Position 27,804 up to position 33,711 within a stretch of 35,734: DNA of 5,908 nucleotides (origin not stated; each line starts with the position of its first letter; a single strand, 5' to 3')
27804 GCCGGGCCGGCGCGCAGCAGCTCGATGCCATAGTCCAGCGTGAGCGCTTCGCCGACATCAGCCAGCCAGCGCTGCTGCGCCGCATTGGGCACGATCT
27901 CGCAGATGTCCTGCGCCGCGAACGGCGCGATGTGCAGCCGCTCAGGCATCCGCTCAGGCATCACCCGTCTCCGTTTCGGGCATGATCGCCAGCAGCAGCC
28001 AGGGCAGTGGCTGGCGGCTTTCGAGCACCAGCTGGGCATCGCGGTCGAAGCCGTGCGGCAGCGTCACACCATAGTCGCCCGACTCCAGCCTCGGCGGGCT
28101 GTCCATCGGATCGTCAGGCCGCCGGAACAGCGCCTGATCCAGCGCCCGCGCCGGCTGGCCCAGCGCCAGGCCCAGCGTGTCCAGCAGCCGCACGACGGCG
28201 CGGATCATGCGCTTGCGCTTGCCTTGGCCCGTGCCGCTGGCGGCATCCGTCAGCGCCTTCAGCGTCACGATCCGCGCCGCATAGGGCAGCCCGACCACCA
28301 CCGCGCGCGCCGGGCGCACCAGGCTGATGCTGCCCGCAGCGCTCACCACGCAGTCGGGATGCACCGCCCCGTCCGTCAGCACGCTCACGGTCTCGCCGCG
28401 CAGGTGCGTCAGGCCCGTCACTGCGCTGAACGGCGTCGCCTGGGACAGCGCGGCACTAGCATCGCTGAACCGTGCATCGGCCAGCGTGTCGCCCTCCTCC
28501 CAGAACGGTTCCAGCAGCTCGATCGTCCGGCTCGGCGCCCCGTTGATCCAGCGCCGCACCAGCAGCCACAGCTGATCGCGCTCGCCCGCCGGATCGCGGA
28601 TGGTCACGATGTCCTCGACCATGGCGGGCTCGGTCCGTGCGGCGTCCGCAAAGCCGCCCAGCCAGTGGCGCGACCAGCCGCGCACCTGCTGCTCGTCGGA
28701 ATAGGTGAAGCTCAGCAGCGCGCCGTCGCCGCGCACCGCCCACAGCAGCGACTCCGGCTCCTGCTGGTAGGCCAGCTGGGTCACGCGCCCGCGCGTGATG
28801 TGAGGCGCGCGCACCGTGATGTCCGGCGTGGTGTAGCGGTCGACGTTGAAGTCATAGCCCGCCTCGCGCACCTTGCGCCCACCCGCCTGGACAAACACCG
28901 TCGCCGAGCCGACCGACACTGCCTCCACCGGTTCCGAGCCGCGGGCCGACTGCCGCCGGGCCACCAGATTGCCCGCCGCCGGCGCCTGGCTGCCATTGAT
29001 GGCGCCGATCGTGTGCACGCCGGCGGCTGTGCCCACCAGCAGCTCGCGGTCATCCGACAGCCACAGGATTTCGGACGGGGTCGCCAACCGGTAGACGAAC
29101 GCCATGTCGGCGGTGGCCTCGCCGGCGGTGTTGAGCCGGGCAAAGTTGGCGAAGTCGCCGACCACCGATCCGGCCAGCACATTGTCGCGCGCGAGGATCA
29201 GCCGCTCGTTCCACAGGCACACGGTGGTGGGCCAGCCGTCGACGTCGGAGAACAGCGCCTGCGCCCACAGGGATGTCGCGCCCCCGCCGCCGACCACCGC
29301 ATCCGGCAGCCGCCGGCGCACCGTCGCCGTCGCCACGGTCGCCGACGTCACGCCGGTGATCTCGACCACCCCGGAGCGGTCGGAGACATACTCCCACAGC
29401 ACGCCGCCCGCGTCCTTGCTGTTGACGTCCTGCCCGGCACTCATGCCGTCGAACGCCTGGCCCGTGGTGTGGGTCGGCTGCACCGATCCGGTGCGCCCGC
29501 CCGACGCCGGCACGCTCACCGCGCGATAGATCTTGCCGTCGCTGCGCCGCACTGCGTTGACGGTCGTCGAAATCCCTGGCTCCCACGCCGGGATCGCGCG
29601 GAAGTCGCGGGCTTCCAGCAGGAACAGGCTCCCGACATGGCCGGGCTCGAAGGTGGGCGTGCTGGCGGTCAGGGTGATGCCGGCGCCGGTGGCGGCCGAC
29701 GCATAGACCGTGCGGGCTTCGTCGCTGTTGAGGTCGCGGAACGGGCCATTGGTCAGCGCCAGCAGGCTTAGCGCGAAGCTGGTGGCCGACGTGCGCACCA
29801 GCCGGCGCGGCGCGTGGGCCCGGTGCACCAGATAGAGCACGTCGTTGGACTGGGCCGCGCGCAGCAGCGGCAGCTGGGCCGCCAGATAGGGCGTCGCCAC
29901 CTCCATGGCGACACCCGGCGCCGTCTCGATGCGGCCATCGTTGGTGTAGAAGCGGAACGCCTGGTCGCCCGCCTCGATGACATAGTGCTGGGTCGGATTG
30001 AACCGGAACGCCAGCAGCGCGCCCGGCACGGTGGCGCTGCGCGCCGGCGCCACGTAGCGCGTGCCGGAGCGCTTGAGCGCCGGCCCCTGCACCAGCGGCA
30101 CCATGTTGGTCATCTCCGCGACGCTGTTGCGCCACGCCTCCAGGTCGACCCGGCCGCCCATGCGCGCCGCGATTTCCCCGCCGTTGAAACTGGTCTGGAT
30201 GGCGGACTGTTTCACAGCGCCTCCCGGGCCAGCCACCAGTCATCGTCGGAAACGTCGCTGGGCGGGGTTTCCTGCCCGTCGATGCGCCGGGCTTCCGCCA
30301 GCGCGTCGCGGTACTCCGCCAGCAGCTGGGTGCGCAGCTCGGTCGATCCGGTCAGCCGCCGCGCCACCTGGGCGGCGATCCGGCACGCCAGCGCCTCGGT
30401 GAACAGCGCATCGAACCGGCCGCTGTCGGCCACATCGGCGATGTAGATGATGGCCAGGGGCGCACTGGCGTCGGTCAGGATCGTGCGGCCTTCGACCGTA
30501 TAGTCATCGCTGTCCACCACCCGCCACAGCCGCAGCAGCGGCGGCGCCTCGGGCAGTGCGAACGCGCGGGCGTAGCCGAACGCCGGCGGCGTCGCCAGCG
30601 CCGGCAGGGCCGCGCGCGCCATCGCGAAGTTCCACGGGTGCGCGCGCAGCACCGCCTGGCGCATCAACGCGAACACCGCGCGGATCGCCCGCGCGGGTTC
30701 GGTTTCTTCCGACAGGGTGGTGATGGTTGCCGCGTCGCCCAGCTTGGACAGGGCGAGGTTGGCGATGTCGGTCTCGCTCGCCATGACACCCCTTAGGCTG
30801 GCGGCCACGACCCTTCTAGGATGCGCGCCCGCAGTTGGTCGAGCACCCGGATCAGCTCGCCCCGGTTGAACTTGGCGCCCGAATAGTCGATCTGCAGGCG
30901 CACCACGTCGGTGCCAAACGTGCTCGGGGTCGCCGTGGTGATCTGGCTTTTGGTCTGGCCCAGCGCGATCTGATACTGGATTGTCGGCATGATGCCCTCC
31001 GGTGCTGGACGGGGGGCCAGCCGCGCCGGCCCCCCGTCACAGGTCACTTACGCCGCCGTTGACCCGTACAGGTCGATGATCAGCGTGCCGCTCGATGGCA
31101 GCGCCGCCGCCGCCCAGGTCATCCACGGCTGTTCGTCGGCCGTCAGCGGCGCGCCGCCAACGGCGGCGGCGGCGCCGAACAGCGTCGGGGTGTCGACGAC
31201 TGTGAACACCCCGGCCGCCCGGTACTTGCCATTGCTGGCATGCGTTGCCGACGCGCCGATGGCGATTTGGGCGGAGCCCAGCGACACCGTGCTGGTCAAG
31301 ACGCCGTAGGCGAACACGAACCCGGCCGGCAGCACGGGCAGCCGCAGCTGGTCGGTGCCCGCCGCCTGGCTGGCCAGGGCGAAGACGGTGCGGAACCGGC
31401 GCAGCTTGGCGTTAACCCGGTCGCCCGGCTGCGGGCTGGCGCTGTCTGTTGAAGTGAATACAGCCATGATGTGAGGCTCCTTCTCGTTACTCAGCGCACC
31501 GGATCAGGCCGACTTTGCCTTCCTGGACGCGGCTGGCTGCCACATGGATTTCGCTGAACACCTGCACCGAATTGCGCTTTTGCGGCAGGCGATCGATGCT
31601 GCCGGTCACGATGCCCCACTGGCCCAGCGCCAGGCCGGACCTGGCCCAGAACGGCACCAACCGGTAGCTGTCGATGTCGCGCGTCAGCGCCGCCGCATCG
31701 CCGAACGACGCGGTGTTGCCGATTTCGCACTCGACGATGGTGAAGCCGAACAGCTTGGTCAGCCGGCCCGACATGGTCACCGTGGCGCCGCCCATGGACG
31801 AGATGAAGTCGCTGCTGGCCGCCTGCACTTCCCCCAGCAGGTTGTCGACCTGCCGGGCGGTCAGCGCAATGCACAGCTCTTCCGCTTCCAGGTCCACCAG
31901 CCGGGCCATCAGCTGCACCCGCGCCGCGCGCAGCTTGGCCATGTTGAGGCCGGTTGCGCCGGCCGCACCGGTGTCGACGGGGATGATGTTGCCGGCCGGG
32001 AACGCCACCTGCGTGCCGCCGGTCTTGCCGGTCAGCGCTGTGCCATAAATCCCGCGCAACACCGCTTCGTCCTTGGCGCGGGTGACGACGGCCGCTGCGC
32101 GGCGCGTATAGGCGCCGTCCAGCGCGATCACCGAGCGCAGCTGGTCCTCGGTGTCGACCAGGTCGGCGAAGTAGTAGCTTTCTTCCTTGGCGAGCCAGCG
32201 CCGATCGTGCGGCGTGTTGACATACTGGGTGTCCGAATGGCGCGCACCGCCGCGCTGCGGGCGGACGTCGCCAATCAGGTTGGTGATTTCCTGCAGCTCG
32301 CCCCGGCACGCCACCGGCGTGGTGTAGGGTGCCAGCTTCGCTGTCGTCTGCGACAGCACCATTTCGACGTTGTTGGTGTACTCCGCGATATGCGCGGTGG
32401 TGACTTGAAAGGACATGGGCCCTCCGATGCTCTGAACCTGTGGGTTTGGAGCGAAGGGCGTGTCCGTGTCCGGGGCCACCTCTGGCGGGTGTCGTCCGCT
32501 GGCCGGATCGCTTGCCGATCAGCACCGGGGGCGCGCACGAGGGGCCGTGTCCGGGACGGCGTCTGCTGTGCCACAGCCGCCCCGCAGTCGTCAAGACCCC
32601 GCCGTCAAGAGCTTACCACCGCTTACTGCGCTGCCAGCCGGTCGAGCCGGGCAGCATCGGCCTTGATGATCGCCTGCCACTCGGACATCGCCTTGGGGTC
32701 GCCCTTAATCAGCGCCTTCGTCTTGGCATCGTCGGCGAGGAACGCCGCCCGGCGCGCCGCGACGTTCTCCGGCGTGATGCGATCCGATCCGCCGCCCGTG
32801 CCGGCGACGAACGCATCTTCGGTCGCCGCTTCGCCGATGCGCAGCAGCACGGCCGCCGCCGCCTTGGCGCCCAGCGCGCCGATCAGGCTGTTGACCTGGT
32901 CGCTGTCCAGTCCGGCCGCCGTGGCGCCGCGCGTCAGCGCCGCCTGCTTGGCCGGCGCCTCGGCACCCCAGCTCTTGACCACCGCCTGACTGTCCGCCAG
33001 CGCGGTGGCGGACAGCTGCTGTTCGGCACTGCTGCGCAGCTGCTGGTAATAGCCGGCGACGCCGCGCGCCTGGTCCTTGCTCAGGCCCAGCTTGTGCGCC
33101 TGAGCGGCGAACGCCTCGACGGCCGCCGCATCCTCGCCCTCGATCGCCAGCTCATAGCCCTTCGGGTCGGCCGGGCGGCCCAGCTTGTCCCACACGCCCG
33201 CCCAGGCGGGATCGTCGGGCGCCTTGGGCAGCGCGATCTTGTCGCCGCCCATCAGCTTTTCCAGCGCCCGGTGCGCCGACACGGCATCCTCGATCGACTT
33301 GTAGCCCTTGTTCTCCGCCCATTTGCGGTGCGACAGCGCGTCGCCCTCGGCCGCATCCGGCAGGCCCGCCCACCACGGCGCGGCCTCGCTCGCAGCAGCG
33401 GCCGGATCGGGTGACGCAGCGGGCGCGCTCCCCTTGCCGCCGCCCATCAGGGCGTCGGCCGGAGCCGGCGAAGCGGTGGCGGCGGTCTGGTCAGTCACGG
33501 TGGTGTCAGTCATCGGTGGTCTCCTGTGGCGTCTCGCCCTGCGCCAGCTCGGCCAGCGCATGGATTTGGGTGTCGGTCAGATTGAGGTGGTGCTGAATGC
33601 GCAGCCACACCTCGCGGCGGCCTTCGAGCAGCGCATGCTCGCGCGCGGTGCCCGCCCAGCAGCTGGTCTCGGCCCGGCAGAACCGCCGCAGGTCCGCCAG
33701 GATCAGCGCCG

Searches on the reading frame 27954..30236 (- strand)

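Call 11: search_protein_families(library=phrogs, proteins=[window:27954-30236:-], max_evalue=0.001)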
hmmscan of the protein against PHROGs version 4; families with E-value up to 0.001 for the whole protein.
window:27954-30236:- (760 aa): 4 families
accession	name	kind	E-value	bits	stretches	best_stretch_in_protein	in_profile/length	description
phrog_376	-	tail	2e-179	599.4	1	9-759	3-711/712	tail protein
phrog_20269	-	unknown function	7e-80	269.8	1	11-355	4-326/374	-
phrog_15566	-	tail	7.3e-60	204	2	310-578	22-281/552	tail protein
phrog_30010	-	unknown function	2.4e-18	67.2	1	455-576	190-300/517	-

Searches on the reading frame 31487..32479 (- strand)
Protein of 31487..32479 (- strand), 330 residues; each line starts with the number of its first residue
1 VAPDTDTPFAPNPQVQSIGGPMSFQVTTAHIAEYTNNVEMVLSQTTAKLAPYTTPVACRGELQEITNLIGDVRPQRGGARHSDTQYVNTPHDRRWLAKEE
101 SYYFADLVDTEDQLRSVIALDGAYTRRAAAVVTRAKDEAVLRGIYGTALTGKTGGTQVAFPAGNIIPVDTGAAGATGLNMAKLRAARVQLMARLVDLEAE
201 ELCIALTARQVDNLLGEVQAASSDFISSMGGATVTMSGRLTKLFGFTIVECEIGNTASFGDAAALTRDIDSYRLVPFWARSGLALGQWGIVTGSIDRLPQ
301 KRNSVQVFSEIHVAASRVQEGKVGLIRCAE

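Call 11: search_protein_families(library=phrogs, proteins=[window:31487-32479:-], max_evalue=0.001)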
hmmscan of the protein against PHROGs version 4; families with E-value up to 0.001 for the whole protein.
window:31487-32479:- (330 aa): 2 families
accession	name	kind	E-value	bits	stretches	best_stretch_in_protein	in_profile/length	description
phrog_3437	-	head and packaging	7.4e-50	170.8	1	22-329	3-292/294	major head protein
phrog_267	-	head and packaging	6.4e-07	29.9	1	102-252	112-257/410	major head protein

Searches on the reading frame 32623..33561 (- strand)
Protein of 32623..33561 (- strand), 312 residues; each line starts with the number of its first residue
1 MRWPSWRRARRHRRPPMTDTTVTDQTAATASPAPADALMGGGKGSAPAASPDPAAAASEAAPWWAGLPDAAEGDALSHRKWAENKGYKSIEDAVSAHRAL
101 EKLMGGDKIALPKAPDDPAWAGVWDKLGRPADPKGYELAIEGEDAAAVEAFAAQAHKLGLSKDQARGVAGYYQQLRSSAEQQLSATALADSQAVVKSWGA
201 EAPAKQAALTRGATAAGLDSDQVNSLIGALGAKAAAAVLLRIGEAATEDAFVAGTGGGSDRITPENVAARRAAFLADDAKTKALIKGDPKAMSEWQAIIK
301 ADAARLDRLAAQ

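Call 11: search_protein_families(library=phrogs, proteins=[window:32623-33561:-], max_evalue=0.001)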
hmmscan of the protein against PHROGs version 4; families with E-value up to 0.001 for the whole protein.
window:32623-33561:- (312 aa): 2 families
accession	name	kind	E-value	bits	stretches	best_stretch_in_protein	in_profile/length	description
phrog_3742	-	unknown function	1.2e-25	92.1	1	27-280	6-260/287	-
phrog_458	-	other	0.00013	23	0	120-255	79-227/246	protease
